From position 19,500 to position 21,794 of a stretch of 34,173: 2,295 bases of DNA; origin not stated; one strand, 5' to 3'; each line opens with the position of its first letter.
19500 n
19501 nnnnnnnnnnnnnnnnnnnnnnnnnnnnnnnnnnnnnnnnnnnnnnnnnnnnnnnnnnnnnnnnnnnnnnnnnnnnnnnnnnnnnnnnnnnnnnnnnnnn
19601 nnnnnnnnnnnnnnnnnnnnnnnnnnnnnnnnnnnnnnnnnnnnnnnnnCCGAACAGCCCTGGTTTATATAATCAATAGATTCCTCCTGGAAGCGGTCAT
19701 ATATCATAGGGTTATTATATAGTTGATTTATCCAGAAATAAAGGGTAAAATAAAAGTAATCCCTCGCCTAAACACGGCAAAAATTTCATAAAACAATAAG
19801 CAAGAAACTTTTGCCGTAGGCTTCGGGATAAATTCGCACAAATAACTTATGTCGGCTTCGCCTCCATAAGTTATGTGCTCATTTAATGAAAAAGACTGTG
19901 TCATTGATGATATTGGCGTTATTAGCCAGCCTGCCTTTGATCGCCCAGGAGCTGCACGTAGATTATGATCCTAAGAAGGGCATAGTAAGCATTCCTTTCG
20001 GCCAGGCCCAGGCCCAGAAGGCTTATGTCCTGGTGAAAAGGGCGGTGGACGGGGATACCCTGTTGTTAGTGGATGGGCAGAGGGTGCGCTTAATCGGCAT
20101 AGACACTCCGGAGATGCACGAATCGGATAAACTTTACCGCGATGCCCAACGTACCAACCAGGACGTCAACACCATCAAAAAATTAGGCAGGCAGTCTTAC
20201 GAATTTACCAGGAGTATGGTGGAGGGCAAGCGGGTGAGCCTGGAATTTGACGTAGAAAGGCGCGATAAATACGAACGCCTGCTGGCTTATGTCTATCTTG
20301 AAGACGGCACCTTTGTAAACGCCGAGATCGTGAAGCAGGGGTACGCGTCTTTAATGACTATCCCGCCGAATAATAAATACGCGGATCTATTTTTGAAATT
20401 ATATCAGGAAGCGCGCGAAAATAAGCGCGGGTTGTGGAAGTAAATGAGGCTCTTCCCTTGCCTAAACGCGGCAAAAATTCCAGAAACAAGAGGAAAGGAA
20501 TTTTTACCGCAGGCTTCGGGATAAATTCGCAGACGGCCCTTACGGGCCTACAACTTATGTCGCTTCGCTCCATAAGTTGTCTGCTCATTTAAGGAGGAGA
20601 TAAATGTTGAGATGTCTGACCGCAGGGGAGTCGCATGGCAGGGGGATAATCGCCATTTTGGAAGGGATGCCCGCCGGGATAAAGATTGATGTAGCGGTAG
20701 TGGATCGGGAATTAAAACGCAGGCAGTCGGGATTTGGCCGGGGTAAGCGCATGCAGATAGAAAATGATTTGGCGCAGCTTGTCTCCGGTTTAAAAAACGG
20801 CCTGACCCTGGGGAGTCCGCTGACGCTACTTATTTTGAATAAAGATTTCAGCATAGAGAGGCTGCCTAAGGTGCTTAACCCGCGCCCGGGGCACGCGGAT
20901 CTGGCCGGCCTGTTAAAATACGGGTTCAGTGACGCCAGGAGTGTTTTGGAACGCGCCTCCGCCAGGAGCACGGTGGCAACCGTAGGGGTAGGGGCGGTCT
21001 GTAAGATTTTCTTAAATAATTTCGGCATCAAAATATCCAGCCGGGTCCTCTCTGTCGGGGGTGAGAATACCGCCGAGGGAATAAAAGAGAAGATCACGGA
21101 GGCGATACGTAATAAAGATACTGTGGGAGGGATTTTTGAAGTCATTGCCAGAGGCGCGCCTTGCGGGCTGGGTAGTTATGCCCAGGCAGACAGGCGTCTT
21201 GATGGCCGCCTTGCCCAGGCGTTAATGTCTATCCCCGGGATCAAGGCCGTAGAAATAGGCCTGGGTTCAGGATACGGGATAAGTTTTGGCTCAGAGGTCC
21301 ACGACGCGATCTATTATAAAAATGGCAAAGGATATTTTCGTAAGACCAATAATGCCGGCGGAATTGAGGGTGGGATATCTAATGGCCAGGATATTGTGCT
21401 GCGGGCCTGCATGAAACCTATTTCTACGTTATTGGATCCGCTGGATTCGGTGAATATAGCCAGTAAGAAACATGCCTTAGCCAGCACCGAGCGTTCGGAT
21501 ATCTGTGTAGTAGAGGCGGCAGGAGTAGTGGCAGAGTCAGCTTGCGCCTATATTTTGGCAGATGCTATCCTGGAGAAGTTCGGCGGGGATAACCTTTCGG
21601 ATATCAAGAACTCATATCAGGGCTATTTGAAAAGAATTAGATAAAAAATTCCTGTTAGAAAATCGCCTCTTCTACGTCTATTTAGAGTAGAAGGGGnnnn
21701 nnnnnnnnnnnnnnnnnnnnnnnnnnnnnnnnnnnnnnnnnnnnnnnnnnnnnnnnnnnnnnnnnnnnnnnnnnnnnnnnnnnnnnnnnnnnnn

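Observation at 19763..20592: Secreted thermonuclease gene bracketed by about 125-135-bp direct repeats that show compensatory base changes in predicted stems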

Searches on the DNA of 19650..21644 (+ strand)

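Call 7: search_rna_families(source=window, start=19650, end=20700, threshold=evalue, max_evalue=10, show_alignments=4)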
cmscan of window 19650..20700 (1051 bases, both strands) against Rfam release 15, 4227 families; matches with E-value up to 10: 6.
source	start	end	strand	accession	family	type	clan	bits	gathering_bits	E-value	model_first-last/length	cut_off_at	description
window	19755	19842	-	RF01438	S_pombe_snR35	Gene; snRNA; snoRNA; HACA-box;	CL00028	20.4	35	0.06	1-172/172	no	small nucleolar RNA snR35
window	19727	19795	-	RF01159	snoU18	Gene; snRNA; snoRNA; CD-box;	CL00047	17.5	47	7.3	1-71/71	no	Small nucleolar RNA U18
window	19772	19819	-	RF03459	mir-1890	Gene; miRNA;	-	17.2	76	3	1-78/78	no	mir-1890 microRNA precursor family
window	20374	20457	+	RF01883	TUG1_2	Gene; lncRNA;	-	16.6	90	7.9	1-89/89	no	Taurine upregulated gene 1 conserved region 2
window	19770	19821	-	RF04125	MIR9408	Gene; miRNA;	-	16.2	90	5.4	1-117/117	no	MIR9408 microRNA precursor family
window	19765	19886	-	RF00015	U4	Gene; snRNA; splicing;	CL00007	11.3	46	9.3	1-138/138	no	U4 spliceosomal RNA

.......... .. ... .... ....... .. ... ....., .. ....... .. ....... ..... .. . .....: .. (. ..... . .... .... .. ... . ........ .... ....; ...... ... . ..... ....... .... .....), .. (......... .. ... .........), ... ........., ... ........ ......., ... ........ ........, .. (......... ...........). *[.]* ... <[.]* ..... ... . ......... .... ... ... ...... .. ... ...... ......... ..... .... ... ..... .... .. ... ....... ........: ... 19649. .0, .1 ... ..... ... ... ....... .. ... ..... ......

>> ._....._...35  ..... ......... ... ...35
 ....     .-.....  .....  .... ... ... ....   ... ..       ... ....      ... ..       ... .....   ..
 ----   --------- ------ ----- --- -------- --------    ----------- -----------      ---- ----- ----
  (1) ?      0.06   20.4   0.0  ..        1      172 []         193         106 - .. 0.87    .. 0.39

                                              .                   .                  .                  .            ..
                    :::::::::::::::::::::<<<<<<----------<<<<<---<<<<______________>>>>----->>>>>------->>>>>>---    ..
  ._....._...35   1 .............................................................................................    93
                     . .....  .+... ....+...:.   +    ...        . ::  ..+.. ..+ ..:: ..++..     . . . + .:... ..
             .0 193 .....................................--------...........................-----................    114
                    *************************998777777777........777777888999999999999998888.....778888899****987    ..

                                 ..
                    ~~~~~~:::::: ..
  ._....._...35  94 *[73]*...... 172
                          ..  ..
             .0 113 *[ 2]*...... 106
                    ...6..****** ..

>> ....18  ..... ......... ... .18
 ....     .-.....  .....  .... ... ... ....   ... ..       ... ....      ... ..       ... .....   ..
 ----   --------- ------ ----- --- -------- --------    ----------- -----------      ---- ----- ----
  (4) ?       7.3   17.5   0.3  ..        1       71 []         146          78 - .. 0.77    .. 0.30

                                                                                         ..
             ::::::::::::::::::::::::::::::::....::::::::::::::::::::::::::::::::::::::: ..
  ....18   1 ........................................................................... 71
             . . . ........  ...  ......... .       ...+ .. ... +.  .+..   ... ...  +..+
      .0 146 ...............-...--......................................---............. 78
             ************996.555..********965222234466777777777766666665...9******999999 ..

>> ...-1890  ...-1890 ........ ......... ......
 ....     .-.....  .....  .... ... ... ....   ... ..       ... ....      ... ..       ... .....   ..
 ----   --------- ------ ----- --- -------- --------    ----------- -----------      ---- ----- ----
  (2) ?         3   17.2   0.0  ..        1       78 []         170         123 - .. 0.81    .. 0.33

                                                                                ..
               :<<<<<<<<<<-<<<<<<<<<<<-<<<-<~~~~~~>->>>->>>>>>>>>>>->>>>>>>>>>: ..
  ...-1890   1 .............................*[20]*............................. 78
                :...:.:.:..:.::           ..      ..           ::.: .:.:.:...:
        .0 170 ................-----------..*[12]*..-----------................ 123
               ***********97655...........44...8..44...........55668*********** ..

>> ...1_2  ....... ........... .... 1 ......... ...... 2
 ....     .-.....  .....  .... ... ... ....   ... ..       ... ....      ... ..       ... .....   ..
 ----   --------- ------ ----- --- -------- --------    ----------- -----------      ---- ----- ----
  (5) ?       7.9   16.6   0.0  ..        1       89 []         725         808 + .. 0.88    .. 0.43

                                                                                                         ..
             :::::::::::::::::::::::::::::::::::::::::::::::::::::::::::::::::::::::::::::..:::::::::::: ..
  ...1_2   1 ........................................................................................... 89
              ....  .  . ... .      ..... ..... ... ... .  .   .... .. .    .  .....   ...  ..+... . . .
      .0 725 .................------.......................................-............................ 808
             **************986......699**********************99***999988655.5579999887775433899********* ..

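Call 63: search_with_rna_model(model_id=R1, sources=[L141, L143, L144, L145, L146, L147, L140], max_evalue=1)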
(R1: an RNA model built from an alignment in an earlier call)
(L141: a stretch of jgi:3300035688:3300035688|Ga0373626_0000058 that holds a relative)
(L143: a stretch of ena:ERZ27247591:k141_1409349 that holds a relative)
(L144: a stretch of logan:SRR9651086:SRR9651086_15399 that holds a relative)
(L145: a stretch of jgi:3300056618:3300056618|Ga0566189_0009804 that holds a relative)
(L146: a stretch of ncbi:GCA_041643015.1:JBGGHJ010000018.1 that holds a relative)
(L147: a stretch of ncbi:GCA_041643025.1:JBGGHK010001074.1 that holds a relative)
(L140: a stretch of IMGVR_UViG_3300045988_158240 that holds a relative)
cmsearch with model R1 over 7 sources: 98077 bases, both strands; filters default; matches with E-value up to 1: 1.
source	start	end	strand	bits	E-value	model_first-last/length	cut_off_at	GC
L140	974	1049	-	25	0.00016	1-61/61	no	0.58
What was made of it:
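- The element is absent from this very locus in the nearest relatives (call 63), so it is dispensable for SNase and aroC. It is absent upstream of SNase and aroC in the nearest relatives (call 63).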

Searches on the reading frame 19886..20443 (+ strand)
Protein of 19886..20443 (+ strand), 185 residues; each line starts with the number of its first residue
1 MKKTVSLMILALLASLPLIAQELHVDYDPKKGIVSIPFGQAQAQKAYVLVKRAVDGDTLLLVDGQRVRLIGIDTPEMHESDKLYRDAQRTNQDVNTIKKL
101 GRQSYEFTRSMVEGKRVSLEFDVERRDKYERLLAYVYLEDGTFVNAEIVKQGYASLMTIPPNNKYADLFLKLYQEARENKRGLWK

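Call 31: search_protein_families(library=pfam, proteins=[window:19886-20443:+])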
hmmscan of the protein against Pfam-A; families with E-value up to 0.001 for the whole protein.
window:19886-20443:+ (185 aa): 1 family
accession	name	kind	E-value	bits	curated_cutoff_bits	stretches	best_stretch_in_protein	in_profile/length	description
PF00565.23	SNase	-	1.8e-24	86.7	21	1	66-185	1-106/107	Staphylococcal nuclease homologue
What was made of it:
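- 19886..20443 (+): SNase-family nuclease gene with an N-terminal hydrophobic leader and no SD. Pfam PF00565, E = 1.8e-24 (call 31).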
